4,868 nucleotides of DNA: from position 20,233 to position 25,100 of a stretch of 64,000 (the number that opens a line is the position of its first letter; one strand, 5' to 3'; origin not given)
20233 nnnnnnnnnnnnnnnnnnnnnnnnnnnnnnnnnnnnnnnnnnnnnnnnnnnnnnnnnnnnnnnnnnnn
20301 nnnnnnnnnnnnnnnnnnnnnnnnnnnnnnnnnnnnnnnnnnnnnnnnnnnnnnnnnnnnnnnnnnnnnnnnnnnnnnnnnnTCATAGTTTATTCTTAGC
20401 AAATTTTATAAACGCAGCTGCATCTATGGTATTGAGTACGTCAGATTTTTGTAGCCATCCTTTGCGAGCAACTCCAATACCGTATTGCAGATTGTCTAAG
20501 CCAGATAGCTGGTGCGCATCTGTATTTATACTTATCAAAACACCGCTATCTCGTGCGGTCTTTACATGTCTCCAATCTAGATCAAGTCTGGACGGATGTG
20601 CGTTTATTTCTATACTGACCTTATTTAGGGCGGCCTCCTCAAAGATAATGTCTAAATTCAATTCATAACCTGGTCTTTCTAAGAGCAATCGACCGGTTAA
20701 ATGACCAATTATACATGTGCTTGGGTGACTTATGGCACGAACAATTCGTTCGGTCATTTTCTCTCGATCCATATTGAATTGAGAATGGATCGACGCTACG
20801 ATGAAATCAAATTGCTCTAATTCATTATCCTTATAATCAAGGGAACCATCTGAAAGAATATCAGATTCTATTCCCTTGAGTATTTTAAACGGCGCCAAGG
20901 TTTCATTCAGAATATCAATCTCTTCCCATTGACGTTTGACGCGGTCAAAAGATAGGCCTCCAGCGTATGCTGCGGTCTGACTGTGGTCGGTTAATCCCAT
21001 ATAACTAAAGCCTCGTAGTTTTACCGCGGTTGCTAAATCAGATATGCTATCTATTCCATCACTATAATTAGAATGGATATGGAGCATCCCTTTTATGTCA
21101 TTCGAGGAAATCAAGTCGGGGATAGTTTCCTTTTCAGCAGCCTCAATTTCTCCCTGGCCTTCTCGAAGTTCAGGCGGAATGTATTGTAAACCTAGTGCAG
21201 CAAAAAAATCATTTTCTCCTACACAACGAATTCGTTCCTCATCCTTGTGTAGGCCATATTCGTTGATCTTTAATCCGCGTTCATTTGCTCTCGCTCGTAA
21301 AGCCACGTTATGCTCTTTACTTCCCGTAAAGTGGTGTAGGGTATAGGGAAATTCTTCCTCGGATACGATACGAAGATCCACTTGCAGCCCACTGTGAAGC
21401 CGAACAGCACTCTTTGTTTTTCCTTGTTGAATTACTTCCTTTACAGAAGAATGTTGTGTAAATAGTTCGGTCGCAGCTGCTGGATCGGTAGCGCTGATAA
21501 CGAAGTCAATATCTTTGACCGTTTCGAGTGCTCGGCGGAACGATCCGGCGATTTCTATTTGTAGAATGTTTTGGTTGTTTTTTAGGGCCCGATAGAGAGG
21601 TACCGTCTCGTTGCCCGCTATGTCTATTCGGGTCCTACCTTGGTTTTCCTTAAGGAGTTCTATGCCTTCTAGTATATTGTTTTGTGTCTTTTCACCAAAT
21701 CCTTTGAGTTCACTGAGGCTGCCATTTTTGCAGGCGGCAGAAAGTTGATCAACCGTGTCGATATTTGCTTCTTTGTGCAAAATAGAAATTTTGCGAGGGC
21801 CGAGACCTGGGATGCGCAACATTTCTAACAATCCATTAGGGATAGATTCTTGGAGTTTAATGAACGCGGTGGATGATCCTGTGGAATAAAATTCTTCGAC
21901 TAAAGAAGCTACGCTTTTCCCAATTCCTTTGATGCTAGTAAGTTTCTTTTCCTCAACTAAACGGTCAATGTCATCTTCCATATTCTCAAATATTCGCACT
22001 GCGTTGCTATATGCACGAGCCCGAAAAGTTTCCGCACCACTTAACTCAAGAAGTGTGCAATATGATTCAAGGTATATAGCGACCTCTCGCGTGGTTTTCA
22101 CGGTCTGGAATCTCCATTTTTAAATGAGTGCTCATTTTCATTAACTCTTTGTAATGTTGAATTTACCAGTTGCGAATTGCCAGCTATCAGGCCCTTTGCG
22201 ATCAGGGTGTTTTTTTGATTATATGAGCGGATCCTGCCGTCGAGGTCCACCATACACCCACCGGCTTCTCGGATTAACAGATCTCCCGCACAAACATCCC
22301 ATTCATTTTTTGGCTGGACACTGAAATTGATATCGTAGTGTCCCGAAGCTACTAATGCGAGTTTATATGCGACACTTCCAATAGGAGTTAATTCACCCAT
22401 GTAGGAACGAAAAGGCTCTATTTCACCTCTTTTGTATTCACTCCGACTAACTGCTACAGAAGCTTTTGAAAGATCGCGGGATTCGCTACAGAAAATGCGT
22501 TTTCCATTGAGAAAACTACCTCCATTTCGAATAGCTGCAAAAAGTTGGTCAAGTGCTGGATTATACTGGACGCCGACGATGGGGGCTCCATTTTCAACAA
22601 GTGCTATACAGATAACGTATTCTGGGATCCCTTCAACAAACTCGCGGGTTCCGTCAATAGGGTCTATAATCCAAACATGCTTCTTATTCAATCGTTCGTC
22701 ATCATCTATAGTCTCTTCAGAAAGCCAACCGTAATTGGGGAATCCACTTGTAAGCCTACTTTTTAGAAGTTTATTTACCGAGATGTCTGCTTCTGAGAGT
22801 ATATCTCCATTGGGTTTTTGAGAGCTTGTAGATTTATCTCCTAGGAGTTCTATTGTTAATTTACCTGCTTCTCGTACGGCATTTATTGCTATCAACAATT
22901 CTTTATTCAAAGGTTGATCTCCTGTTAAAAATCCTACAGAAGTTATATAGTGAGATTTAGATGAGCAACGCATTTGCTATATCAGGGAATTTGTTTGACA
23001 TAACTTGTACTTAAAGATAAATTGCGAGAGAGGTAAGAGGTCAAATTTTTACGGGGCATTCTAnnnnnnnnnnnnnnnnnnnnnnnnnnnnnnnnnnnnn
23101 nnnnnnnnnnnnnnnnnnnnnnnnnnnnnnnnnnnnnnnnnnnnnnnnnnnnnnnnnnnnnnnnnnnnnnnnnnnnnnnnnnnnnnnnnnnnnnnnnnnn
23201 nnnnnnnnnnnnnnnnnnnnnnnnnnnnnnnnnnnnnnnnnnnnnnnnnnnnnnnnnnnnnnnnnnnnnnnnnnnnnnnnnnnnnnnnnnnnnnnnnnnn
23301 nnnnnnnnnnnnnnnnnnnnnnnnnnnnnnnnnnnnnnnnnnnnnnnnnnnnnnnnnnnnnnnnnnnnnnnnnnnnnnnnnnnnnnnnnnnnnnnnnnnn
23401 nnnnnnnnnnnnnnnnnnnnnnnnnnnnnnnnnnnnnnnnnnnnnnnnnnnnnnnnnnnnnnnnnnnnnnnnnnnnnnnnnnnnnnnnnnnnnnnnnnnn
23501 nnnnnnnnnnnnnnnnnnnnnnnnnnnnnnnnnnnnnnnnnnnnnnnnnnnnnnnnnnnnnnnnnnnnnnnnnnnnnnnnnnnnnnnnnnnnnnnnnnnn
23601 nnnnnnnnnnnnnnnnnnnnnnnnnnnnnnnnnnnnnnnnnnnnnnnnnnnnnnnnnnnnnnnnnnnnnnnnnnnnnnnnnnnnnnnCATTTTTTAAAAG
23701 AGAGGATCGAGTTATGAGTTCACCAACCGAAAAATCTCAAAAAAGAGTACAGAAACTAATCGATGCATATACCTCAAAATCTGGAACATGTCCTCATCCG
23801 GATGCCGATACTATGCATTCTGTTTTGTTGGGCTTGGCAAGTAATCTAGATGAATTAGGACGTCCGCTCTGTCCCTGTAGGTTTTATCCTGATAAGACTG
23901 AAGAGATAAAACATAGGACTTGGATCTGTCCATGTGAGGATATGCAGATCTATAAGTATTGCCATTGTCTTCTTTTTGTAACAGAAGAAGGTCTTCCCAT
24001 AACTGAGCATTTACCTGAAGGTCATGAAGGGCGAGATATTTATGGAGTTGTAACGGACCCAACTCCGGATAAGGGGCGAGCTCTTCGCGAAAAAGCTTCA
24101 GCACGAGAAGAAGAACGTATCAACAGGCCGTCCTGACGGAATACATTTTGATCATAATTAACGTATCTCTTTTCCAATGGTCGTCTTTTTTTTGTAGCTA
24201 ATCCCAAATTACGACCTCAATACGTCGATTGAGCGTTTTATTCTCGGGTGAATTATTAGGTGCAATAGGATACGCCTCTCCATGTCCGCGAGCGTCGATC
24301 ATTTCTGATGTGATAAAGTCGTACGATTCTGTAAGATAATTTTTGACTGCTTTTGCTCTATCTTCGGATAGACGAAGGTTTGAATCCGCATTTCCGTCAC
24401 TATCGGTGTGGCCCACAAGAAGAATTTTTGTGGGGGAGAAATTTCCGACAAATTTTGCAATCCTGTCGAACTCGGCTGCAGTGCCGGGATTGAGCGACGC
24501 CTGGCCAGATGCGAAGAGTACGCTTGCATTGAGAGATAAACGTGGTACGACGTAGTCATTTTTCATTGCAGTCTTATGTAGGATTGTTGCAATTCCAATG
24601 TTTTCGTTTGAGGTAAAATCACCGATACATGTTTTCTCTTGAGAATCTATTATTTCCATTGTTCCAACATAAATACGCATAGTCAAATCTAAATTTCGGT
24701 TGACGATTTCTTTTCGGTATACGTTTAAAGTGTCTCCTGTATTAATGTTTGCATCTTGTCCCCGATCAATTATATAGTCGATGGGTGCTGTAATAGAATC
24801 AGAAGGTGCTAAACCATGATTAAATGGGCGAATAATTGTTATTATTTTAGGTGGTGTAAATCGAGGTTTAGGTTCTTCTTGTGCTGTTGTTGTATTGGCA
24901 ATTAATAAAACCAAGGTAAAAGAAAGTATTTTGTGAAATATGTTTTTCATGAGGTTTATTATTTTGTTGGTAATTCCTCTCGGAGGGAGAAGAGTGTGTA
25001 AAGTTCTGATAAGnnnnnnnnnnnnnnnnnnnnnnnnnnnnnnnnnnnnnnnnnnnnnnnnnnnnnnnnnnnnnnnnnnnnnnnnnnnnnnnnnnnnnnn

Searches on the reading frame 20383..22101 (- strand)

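Call 12: search_protein_families(library=pfam, proteins=[window:20383-22101:-], max_evalue=0.001)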
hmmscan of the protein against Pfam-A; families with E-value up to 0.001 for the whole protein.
window:20383-22101:- (572 aa): 5 families
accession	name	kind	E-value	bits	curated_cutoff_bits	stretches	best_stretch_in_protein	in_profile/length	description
PF14791.11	DNA_pol_B_thumb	-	2.9e-23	81.9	25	1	254-314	1-63/63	DNA polymerase beta thumb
PF14716.13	HHH_8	-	8.3e-15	55.4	30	1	6-76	5-72/73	Helix-hairpin-helix domain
PF02811.25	PHP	-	1.2e-11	45.7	26.4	1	340-502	2-164/164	PHP domain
PF14520.12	HHH_5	-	2.2e-10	41.3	27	1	92-146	2-54/57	Helix-hairpin-helix domain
PF14792.12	DNA_pol_B_palm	-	3.1e-05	24.6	25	1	172-230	17-73/113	DNA polymerase beta palm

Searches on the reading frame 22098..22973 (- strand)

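Call 12: search_protein_families(library=pfam, proteins=[window:22098-22973:-], max_evalue=0.001)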
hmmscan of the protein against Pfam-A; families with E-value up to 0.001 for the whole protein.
window:22098-22973:- (291 aa): 1 family
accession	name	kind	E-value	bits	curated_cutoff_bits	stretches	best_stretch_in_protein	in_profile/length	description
PF00459.30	Inositol_P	-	1.4e-55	189.1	27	1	28-271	8-260/271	Inositol monophosphatase family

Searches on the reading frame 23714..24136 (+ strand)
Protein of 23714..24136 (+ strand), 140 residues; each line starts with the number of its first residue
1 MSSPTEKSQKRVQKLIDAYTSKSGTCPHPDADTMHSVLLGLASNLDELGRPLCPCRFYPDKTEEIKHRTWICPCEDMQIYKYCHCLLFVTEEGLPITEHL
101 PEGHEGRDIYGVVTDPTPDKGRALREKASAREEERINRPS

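Call 12: search_protein_families(library=pfam, proteins=[window:23714-24136:+], max_evalue=0.001)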
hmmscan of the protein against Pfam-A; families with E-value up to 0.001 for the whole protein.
window:23714-24136:+ (140 aa): 1 family
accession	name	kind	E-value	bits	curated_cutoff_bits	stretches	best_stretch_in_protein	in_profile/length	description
PF02943.20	FeThRed_B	-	5.8e-21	75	22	1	11-92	4-89/106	Ferredoxin thioredoxin reductase catalytic beta chain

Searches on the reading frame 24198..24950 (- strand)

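Call 12: search_protein_families(library=pfam, proteins=[window:24198-24950:-], max_evalue=0.001)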
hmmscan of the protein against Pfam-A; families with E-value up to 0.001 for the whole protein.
window:24198-24950:- (250 aa): 1 family
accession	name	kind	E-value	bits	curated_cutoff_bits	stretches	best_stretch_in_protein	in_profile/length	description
PF00691.25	OmpA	-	6.4e-19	68.6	27.2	1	145-242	1-98/98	OmpA family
